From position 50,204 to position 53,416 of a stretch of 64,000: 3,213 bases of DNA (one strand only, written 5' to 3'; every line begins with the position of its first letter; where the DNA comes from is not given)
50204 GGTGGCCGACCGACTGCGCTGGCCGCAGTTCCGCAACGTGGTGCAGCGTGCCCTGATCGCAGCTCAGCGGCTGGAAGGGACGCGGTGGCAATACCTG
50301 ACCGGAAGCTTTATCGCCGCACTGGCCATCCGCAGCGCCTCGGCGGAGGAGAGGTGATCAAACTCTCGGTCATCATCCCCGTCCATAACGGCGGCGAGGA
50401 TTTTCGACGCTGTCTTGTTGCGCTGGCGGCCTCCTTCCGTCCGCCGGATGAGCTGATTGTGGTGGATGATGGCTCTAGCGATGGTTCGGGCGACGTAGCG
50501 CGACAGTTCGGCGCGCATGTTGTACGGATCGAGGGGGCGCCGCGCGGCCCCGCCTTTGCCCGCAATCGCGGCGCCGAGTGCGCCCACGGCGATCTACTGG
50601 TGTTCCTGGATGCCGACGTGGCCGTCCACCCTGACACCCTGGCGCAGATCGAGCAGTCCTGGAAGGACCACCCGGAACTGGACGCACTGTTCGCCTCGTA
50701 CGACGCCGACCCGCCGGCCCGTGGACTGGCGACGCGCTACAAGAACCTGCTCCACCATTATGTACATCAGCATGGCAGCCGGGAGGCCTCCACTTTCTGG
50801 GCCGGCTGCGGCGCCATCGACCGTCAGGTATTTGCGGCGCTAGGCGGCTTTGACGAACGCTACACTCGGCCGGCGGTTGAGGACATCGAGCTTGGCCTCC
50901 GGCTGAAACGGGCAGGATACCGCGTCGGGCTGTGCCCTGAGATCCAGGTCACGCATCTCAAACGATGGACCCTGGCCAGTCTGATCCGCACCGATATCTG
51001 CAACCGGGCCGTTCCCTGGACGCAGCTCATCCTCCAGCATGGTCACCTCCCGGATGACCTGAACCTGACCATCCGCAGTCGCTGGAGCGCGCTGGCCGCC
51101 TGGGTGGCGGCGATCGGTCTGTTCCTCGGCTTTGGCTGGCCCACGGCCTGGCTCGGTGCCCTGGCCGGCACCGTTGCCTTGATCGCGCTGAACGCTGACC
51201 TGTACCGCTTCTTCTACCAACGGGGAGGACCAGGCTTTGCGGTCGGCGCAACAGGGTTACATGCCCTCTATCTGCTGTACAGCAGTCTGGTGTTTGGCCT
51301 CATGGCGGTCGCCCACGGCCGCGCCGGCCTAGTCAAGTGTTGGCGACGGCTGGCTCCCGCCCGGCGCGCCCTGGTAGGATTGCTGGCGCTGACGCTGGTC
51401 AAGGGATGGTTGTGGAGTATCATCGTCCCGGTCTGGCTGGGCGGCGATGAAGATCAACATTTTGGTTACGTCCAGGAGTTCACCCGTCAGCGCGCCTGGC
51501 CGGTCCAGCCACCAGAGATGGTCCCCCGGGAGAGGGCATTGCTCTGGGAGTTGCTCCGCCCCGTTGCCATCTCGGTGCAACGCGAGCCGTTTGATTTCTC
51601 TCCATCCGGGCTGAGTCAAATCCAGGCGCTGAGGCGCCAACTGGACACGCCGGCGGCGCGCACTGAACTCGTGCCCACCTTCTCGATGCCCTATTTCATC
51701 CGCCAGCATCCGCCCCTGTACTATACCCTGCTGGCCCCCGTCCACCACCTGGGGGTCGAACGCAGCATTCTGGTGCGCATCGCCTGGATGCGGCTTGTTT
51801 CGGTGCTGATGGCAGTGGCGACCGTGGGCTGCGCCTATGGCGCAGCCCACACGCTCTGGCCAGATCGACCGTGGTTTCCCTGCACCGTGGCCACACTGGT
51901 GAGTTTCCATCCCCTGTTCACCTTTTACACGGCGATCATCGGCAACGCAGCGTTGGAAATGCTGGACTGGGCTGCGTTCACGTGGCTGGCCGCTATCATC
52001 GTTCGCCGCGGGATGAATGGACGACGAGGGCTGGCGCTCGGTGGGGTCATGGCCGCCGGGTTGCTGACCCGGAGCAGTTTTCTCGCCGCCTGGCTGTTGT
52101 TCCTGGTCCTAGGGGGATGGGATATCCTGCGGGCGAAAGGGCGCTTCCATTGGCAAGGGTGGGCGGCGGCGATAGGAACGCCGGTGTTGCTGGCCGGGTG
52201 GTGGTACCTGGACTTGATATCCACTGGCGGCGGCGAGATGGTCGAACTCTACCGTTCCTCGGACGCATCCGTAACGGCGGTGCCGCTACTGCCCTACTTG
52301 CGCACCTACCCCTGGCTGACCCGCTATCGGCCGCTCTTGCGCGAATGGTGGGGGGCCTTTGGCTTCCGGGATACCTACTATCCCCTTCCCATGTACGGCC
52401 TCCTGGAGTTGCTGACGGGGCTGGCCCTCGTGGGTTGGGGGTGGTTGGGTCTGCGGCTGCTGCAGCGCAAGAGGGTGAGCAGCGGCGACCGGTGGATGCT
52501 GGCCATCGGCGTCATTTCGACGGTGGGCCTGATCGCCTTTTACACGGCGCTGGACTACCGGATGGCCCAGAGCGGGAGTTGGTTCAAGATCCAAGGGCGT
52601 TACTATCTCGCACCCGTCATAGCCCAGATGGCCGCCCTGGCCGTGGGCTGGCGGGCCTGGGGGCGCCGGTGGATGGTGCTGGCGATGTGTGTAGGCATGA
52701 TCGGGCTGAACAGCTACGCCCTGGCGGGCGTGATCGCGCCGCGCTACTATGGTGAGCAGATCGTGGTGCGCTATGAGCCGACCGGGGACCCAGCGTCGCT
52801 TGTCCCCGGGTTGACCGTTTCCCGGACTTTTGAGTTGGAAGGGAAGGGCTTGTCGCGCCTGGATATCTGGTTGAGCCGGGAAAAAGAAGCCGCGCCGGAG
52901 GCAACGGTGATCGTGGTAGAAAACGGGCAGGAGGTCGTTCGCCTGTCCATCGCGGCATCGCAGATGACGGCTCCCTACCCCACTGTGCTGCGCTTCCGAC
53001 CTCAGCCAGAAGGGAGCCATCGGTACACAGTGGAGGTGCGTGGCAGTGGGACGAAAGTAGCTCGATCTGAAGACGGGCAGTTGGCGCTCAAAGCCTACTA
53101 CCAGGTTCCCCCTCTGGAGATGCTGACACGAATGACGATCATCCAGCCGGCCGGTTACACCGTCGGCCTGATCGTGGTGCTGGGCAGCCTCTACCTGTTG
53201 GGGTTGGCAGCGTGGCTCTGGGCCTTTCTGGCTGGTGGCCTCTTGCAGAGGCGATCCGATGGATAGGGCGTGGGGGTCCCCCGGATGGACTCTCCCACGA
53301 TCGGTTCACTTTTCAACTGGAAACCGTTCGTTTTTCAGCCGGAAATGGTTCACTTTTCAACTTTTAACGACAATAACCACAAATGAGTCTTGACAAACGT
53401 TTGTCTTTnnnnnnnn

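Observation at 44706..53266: Compact five-gene glycan-modification locus: FAD oxidase, Wzx flippase, CapK/F390-synthetase-like ligase, GNAT-MTase fusion, and GT2-GT-C fusion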

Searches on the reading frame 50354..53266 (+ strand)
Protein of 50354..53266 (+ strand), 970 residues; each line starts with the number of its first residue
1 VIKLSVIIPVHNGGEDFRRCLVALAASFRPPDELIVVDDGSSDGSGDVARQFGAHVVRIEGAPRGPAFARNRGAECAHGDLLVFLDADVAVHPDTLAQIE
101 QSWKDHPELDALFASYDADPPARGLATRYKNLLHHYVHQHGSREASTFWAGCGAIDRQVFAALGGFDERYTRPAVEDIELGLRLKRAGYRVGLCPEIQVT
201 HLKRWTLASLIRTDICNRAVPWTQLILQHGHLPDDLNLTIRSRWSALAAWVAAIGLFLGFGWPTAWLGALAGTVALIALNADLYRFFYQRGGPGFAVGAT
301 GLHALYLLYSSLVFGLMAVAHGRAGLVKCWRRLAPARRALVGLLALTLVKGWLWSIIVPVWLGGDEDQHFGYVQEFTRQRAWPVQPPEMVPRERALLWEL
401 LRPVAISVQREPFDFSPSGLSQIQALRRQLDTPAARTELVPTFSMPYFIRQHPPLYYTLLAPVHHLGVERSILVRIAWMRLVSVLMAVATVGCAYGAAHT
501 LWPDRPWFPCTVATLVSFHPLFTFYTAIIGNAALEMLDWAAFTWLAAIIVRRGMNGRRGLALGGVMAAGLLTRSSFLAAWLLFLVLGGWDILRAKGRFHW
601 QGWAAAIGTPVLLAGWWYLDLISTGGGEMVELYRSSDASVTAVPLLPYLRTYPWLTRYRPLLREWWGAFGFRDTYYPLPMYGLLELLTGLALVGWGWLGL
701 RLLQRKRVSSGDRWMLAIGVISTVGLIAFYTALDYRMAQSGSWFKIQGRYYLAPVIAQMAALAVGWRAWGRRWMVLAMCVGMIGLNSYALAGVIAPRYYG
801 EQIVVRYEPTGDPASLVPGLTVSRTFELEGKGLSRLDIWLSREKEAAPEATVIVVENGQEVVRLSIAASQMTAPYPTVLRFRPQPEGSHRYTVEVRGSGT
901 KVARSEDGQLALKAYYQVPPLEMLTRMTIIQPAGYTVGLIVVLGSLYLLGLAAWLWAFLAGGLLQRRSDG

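Call 4: search_protein_families(library=pfam, proteins=[window:50354-53266:+], max_evalue=0.01)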
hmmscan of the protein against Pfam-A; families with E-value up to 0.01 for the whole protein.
window:50354-53266:+ (970 aa): 6 families
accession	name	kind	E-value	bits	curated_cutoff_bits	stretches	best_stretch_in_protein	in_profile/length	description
PF00535.33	Glycos_transf_2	-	1.5e-24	87.3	23.3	1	5-161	1-165/168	Glycosyl transferase family 2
PF10111.15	Glyco_tranf_2_2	-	6.7e-17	62.3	27.3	2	5-99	1-102/276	Glycosyltransferase like family 2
PF13641.12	Glyco_tranf_2_3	-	1.6e-14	54.9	27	1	4-212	3-222/230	Glycosyltransferase like family 2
PF13632.12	Glyco_trans_2_3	-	1.5e-12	48.2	27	1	83-281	3-191/198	Glycosyl transferase family group 2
PF13506.12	Glyco_transf_21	-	1.6e-08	34.7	21.7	1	73-204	25-158/174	Glycosyl transferase family 21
PF02709.20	Glyco_transf_7C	-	0.00012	22.1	23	1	140-196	11-67/78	N-terminal domain of galactosyltransferase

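Call 8: search_protein_families(library=ncbifam, proteins=[window:50354-53266:+], max_evalue=0.1)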
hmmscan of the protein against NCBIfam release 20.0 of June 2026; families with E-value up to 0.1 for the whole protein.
window:50354-53266:+ (970 aa): 22 families
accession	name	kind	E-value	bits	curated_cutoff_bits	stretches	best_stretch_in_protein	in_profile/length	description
NF041875.1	EPS_EpsD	equivalog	3.9e-28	98.8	370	1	4-204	1-209/325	exopolysaccharide biosynthesis glycosyltransferase EpsD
TIGR03965.1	mycofact_glyco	equivalog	4.1e-28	98.5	280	1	4-285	76-355/467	mycofactocin biosynthesis glycosyltransferase MftF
TIGR04283.1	glyco_like_mftF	equivalog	9.8e-25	87.4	182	1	4-221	1-205/221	TIGR04283 family arsenosugar biosynthesis glycosyltransferase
NF007482.0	PRK10073.1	equivalog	1.6e-17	63.5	423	1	3-95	7-102/334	glycosyltransferase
NF038302.1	EPS_HpsE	equivalog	4.3e-10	39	300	1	2-121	1-133/307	hormogonium polysaccharide biosynthesis glycosyltransferase HpsE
TIGR03937.1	PgaC_IcaA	equivalog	1.3e-09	37.6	422.3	1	3-111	46-158/407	poly-beta-1,6-N-acetyl-D-glucosamine synthase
NF041865.1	EpsU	equivalog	2.9e-08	33.1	700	1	3-198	40-242/394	exopolysaccharide biosynthesis GT2 family glycosyltransferase EpsU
NF038299.1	EPS_HpsN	equivalog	6.4e-08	31.9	425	1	3-221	2-237/317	hormogonium polysaccharide biosynthesis glycosyltransferase HpsN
NF010496.0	PRK13915.1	equivalog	1.1e-07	31.3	262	1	3-90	32-128/307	glucosyl-3-phosphoglycerate synthase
NF050819.1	PolSacchBiosHfsG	equivalog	4.8e-07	29.2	500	1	3-187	13-204/302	polysaccharide biosynthesis protein HfsG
NF041394.1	GtaseAglG_Halo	equivalog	2.8e-06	26.8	440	1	4-174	3-182/304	glucosyl-dolichyl phosphate glucuronosyltransferase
TIGR03469.1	HpnB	hypoth_equivalog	1.2e-05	24.6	379.25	1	4-211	46-273/386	hopene-associated glycosyltransferase HpnB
NF047683.1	TeichurnBiosyTuaG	equivalog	1.7e-05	24.6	400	1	4-98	8-106/252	teichuronic acid biosynthesis protein TuaG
TIGR03472.1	HpnI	equivalog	3.8e-05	22.7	310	1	77-215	125-266/373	bacteriohopanetetrol glucosamine biosynthesis glycosyltransferase HpnI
NF007986.1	PRK10714.1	equivalog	3.9e-05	22.8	529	1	3-99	7-111/316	undecaprenyl-phosphate 4-deoxy-4-formamido-L-arabinose transferase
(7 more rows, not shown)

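Call 13: find_homologous_proteins(query=window:50354-53266:+)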
Query window:50354-53266:+ (970 aa): 434 proteins with E <= 0.001 among 8000 candidates; the best 120 are listed.
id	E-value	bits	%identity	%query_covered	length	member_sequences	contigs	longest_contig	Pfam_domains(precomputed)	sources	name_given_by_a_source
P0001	0.0e+0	2228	100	100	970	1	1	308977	PF13632.13,PF10111.15,PF13506.14,PF13641.13,PF00535.33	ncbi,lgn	-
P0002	0.0e+0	1333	61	99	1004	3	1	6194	PF13632.13,PF10111.15,PF13506.14,PF13641.13,PF00535.33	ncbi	-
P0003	0.0e+0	1220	58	99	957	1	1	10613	PF10111.15,PF13506.14,PF13641.13,PF00535.33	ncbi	-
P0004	0.0e+0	1146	56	98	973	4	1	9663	PF13632.13,PF10111.15,PF13506.14,PF13641.13,PF00535.33,PF13231.13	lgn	-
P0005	0.0e+0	1028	61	82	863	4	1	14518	PF10111.15,PF13641.13,PF00535.33,PF02709.21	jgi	-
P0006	3.7e-298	1010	52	96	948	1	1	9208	PF13632.13,PF10111.15,PF13641.13,PF00535.33,PF13231.13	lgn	-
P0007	1.5e-295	1001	51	98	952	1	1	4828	PF13632.13,PF10111.15,PF13641.13,PF00535.33,PF13231.13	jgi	jgi:glycosyltransferase involved in cell wall biosynthesis/4-amino-4-deoxy-L-arabinose transferase-l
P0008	6.9e-295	999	50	96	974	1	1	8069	PF10111.15,PF13506.14,PF13641.13,PF00535.33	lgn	-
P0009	4.6e-293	993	59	82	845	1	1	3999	PF13632.13,PF10111.15,PF13506.14,PF13641.13,PF00535.33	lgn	-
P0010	6.9e-292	989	51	98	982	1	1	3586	PF10111.15,PF13641.13,PF00535.33,PF02709.21,PF13231.13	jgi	jgi:glycosyltransferase involved in cell wall biosynthesis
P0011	4.5e-289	980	50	98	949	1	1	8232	PF10111.15,PF13506.14,PF13641.13,PF00535.33,PF13231.13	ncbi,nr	ncbi:MAG: glycosyltransferase [Chloroflexi bacterium]|nr:glycosyltransferase [Chloroflexota bacteriu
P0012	2.3e-288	978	50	98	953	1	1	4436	PF10111.15,PF13641.13,PF00535.33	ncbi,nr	ncbi:MAG: glycosyltransferase [Anaerolineales bacterium]|nr:glycosyltransferase [Anaerolineales bact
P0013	8.4e-288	976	52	98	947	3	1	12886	PF13632.13,PF10111.15,PF13506.14,PF13641.13,PF00535.33,PF13231.13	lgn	-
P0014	7.0e-287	973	50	98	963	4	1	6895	PF13632.13,PF10111.15,PF13506.14,PF13641.13,PF00535.33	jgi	-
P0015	4.5e-285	967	51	99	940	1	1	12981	PF10111.15,PF13641.13,PF09913.16,PF00535.33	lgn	-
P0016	2.6e-283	961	57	80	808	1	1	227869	PF10111.15,PF13506.14,PF13641.13,PF00535.33,PF02709.21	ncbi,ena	-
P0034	5.8e-188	645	43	84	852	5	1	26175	PF10111.15,PF13506.14,PF13641.13,PF09913.16,PF00535.33,PF02709.21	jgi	jgi:GT2 family glycosyltransferase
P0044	2.0e-179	617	45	83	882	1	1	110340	PF13632.13,PF10111.15,PF13506.14,PF13641.13,PF00535.33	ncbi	ncbi:MAG: glycosyltransferase [Anaerolineae bacterium]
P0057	1.5e-140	488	37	82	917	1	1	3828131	PF13632.13,PF10111.15,PF13641.13,PF00535.33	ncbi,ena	-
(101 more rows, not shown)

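Call 15: find_encoding_contigs(protein=P0016, flank=10000, max_places=3)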
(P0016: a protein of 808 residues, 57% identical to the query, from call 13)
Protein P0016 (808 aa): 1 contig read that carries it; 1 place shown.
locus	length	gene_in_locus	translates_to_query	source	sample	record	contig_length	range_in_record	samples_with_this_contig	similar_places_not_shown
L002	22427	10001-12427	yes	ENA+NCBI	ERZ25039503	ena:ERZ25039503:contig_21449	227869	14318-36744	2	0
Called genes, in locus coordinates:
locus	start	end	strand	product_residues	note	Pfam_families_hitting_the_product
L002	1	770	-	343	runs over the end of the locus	PF03734:YkuD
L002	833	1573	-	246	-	PF01790:LGT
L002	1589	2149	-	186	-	PF00578:AhpC-TSA, PF08534:Redoxin, PF00255:GSHPx (weak), PF00085:Thioredoxin (weak), PF13905:Thioredoxin_8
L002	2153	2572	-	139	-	PF01323:DSBA, PF13462:Thioredoxin_4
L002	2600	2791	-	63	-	-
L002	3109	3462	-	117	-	PF01329:Pterin_4a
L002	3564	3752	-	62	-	PF04945:YHS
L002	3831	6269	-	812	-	PF00403:HMA, PF12710:HAD (faint), PF00122:E1-E2_ATPase, PF00702:Hydrolase, PF08282:Hydrolase_3 (faint)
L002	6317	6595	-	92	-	PF02583:Trns_repr_metal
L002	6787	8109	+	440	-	PF00004:AAA (faint)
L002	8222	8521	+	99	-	-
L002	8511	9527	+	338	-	-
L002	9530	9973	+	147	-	-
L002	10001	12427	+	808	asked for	PF00535:Glycos_transf_2, PF10111:Glyco_tranf_2_2 (weak), PF13641:Glyco_tranf_2_3, PF13506:Glyco_transf_21 (weak), PF02709:Glyco_transf_7C (weak)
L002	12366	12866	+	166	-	-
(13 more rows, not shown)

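Call 16: find_encoding_contigs(protein=P0057, flank=10000, max_places=3)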
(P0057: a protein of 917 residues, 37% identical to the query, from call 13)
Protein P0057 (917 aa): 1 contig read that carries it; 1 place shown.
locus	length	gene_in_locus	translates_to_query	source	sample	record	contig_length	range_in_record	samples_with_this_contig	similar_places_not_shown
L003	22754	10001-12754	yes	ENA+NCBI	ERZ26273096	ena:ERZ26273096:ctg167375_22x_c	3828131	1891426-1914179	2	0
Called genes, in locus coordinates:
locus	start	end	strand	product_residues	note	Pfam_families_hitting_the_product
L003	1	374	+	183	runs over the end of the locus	PF12464:Mac, PF00132:Hexapep, PF14602:Hexapep_2 (weak)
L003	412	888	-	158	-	-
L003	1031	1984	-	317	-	PF01116:F_bP_aldolase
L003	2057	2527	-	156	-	PF07179:SseB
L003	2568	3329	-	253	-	PF00106:adh_short, PF08659:KR (weak), PF13561:adh_short_C2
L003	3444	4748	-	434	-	PF03405:FA_desaturase_2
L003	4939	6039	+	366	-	PF01408:GFO_IDH_MocA, PF22725:GFO_IDH_MocA_C3, PF02894:GFO_IDH_MocA_C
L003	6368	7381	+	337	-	PF00535:Glycos_transf_2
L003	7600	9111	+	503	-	PF01943:Polysacc_synt, PF13440:Polysacc_synt_3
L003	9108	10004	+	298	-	PF00535:Glycos_transf_2, PF10111:Glyco_tranf_2_2, PF13641:Glyco_tranf_2_3, PF13632:Glyco_trans_2_3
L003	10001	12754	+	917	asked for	PF00535:Glycos_transf_2, PF10111:Glyco_tranf_2_2, PF13641:Glyco_tranf_2_3, PF13632:Glyco_trans_2_3 (weak)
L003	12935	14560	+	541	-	PF01266:DAO (faint), PF01494:FAD_binding_3 (weak), PF01946:Thi4 (weak), PF01593:Amino_oxidase, PF13450:NAD_binding_8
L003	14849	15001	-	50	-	-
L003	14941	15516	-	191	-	-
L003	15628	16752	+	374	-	PF00365:PFK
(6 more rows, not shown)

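Call 20: search_solved_structures(query=window:50354-53266:+, max_evalue=0.1)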
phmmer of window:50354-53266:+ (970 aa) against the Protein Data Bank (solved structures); distinct sequences matched with E-value up to 0.1: 22.
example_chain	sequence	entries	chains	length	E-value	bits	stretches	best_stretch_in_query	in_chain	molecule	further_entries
5hea_A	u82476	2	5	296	1.5e-07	33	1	4-100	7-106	Putative glycosyltransferase (GalT1)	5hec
22ao_A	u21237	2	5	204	6.7e-06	27.6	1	5-98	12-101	GmaR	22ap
6p61_A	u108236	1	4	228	1e-05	26.9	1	4-116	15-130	Glycosyltransferase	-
3bcv_A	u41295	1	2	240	2.3e-05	25.8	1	3-96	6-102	Putative glycosyltransferase protein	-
9omj_A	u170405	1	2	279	5.5e-05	24.5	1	4-104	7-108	Glycosyltransferase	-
9omh_A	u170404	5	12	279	5.7e-05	24.5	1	4-104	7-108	Glycosyltransferase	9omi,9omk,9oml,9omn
9omm_A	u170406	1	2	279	5.7e-05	24.5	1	4-104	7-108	Glycosyltransferase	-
2z87_A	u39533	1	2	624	8.6e-05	23.9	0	4-93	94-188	Chondroitin synthase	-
2z86_A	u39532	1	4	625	8.7e-05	23.9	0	4-93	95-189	Chondroitin synthase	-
6h1j_A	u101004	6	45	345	0.0001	23.7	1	1-123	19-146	Probable ss-1,3-N-acetylglucosaminyltransferase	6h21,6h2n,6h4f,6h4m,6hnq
5tze_C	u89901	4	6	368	0.00015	23.1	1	3-101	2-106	Glycosyl transferase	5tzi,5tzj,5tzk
9bhc_C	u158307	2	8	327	0.00023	22.5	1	3-99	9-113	Undecaprenyl-phosphate 4-deoxy-4-formamido-L-arabinose transferase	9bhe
8vxh_A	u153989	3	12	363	0.00028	22.2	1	3-99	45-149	Undecaprenyl-phosphate 4-deoxy-4-formamido-L-arabinose transferase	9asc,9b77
5mlz_A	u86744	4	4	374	0.00029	22.1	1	2-105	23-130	Dolichol monophosphate mannose synthase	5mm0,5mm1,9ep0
5tz8_A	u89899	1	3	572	0.0003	22.1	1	3-101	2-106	Glycosyl transferase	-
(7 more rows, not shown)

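Call 47: predict_structure(alignment_id=A2)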
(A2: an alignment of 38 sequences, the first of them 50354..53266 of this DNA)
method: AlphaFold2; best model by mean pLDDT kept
length: 970 residues; sequences in the alignment: 38
mean_pLDDT: 93.1   pTM: 0.74
mean pLDDT of the five models: 93.1, 91.9, 91.0, 90.7, 90.4
residues with pLDDT >= 90: 798; 70-90: 158; 50-70: 11; < 50: 3
segments of 3 or more residues with pLDDT < 50: 968-970
pLDDT, mean of each block of 10 residues (from residue 1): 96 95 96 97 95 96 94 97 97 97 96 93 92 94 91 96 95 86 94 95 93 89 85 79 95 95 93 97 97 96 95 87 76 86 96 97 93 95 91 96 88 94 97 97 81 95 96 98 98 98 93 98 98 98 98 96 98 96 96 88 97 94 85 74 90 91 95 94 95 95 93 96 96 91 91 97 93 91 98 97 95 93 94 94 86 95 94 92 90 96 97 96 96 96 97 92 57
secondary structure, 60 per line:
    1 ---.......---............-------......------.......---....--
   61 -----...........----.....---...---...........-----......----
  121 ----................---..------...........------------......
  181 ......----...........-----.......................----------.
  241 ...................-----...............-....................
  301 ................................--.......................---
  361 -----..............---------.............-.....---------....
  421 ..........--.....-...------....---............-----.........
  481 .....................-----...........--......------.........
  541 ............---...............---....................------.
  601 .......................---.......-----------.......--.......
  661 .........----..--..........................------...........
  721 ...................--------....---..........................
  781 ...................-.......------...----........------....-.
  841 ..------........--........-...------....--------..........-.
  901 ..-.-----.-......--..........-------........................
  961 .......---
elements in order (helices of 4 or more, strands of 3 or more residues): E4-10 H14-25 E33-38 H45-51 E55-58 H66-76 E81-85 E89-91 H95-105 E111-116 H125-140 E152-156 H157-162 H175-186 E191-201 H207-229 H240-259 H265-279 H281-332 H335-357 H366-379 E389-391 H392-401 H403-407 H417-430 H433-437 E439-441 H448-451 H455-466 H472-501 H507-517 H520-525 H532-552 H556-570 H574-593 H600-623 H627-633 H645-651 H654-667 H678-703 H710-739 H748-751 H755-799 E801-807 E814-816 E821-828 E835-838 E840-842 E849-856 E859-866 E877-880 E889-898 E900-902 E912-917 H920-929 H937-967
